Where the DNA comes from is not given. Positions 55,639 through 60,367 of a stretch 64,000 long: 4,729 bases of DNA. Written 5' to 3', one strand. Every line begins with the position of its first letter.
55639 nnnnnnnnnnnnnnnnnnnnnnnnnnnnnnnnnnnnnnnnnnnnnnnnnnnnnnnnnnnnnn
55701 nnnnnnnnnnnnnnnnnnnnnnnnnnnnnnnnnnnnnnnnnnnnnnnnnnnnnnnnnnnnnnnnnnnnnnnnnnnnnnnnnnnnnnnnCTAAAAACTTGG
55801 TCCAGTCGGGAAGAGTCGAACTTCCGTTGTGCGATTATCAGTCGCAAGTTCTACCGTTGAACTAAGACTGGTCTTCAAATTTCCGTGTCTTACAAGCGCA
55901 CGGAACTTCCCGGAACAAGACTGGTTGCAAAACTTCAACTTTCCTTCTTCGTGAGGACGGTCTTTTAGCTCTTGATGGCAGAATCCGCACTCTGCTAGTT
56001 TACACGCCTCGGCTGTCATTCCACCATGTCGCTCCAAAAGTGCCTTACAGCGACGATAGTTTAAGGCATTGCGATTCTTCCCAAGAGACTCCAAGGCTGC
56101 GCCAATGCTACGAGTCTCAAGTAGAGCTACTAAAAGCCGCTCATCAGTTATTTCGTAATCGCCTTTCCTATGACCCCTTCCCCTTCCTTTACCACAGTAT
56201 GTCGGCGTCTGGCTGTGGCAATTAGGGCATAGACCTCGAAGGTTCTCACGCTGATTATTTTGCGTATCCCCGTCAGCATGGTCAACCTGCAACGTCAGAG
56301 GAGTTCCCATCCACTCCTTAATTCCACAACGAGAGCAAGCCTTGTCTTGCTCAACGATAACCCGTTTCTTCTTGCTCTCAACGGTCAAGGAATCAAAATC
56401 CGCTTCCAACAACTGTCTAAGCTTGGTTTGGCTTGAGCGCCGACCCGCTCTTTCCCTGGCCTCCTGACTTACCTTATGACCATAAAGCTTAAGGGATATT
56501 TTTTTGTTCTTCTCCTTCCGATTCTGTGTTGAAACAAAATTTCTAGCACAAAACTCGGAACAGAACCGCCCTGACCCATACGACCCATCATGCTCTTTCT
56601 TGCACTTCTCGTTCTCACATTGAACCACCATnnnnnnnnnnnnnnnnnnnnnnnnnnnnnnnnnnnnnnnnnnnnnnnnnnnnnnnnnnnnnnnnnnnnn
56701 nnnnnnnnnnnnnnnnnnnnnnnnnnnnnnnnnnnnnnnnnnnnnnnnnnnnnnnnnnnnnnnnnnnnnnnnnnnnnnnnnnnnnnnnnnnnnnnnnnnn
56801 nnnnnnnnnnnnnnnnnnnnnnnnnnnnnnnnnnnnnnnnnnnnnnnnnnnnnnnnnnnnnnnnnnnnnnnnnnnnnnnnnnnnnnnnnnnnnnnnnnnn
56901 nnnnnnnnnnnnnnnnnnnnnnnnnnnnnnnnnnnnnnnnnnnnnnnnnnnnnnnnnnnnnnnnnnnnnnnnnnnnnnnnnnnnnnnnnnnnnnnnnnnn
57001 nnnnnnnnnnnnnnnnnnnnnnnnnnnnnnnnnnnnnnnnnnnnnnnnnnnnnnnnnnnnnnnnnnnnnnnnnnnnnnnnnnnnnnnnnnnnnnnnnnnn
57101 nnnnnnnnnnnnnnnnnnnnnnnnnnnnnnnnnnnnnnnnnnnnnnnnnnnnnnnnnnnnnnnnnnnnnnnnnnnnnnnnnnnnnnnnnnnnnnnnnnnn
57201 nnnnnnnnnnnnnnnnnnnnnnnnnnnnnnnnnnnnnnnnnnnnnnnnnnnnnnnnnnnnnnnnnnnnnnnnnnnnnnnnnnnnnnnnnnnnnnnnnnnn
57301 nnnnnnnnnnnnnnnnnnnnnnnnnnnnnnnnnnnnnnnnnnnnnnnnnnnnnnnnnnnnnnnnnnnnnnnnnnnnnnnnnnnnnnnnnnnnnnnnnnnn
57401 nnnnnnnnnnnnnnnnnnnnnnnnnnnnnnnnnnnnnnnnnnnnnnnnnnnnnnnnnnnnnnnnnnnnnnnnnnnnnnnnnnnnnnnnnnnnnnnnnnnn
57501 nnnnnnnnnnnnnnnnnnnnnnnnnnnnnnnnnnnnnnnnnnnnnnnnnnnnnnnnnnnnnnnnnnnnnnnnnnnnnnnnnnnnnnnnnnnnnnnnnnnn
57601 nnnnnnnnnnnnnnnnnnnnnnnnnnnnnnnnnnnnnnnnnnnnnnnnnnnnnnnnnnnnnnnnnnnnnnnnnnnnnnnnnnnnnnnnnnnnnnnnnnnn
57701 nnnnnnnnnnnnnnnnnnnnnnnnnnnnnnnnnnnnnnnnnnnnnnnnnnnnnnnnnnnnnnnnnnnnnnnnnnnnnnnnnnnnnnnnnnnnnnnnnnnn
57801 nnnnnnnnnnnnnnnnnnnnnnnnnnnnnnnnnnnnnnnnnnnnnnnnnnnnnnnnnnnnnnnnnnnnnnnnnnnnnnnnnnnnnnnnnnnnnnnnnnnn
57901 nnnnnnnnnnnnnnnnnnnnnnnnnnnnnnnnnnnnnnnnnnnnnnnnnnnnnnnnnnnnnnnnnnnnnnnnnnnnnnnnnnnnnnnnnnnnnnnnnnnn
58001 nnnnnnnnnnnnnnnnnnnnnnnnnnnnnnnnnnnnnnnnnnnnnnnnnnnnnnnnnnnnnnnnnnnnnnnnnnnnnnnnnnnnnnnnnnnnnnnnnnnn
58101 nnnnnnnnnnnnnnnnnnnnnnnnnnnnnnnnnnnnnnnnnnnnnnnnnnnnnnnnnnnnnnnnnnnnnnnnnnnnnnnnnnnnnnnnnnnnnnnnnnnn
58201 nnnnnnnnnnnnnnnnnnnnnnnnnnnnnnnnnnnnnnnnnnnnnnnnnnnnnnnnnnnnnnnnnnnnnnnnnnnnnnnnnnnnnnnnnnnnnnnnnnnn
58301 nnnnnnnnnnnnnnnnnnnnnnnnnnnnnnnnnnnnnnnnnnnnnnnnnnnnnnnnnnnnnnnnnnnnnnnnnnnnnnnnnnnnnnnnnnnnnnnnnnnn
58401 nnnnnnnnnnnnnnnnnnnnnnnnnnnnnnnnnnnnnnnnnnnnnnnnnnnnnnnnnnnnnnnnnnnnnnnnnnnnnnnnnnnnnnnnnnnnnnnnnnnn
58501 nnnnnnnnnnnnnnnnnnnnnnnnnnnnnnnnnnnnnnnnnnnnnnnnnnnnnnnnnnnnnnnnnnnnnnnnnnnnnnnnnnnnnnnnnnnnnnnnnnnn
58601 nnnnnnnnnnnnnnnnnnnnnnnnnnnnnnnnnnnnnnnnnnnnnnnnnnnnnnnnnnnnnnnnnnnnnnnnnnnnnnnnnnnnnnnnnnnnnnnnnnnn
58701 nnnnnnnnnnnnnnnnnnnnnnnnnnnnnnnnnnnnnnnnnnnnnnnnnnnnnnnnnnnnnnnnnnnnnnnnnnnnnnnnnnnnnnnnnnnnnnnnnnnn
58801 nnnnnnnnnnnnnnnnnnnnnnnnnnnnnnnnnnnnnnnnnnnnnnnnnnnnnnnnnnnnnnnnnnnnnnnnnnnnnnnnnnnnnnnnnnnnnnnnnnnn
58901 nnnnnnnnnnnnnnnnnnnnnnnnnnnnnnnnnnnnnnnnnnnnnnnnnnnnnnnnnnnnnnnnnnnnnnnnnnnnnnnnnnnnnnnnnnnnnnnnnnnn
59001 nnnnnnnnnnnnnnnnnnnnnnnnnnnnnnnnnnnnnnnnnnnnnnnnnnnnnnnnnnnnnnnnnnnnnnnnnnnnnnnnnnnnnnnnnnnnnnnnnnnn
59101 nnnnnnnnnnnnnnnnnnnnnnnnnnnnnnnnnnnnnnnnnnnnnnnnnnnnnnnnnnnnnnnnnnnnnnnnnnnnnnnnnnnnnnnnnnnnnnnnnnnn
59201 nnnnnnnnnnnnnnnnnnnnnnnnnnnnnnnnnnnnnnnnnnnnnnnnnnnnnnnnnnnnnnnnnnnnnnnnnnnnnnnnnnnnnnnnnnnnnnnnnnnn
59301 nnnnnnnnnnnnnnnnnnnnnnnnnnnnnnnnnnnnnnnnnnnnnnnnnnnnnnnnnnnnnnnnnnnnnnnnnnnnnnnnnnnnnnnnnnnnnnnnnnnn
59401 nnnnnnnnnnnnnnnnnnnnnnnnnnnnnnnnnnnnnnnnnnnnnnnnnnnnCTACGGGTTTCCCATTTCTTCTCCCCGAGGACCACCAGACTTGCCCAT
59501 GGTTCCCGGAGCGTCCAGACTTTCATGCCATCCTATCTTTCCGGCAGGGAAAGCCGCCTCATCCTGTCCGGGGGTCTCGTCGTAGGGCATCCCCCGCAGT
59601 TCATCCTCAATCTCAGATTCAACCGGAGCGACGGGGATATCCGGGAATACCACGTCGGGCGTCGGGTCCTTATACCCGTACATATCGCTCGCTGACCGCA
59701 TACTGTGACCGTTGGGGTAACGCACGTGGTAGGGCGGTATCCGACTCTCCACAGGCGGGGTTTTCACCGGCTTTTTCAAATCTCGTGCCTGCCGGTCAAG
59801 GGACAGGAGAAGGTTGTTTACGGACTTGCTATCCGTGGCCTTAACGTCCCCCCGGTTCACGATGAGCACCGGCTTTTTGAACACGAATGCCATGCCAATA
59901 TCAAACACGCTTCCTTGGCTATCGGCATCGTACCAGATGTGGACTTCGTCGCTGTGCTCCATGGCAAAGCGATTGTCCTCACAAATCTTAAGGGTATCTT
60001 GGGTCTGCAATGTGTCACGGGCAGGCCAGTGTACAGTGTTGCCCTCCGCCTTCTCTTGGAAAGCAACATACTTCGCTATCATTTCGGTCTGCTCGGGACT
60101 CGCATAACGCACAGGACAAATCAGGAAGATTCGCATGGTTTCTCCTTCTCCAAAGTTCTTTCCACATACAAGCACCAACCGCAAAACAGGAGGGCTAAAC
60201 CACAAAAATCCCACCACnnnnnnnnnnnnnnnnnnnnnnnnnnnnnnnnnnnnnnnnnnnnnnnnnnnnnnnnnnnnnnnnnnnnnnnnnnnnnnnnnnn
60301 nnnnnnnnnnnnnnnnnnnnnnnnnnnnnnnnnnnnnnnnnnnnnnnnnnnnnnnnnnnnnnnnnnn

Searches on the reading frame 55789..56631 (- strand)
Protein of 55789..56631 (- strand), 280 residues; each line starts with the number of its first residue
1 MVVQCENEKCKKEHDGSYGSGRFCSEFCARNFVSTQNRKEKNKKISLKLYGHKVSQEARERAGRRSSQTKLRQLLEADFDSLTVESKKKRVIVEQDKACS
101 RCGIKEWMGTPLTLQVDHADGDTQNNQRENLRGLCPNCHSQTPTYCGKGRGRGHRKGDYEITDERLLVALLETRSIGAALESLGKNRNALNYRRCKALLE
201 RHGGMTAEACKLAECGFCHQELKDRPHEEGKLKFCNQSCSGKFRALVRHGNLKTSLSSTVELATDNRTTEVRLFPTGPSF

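Call 68: search_protein_families(library=pfam, proteins=[window:55789-56631:-], max_evalue=0.001)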
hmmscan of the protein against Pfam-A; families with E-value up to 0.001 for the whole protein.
window:55789-56631:- (280 aa): 1 family
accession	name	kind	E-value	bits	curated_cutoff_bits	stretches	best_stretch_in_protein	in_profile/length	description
PF13392.12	HNH_3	-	3.4e-05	23.8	24.8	1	113-133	18-38/46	HNH endonuclease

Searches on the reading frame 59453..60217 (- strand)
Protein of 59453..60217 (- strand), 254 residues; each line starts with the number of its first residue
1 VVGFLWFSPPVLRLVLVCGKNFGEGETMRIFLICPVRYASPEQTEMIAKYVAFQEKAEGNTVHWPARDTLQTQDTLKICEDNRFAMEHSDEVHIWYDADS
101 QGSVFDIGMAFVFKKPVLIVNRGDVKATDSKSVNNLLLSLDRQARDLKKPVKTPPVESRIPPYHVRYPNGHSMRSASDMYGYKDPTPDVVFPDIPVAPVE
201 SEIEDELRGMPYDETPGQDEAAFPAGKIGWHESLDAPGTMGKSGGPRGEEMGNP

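Call 69: search_protein_families(library=pfam, proteins=[window:59453-60217:-], max_evalue=0.001)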
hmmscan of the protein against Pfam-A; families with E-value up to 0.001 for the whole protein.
window:59453-60217:- (254 aa): 1 family
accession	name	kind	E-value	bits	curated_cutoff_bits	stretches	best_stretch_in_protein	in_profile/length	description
PF05014.21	Nuc_deoxyrib_tr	-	0.0002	21.9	28.8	1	31-134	2-114/117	Nucleoside 2-deoxyribosyltransferase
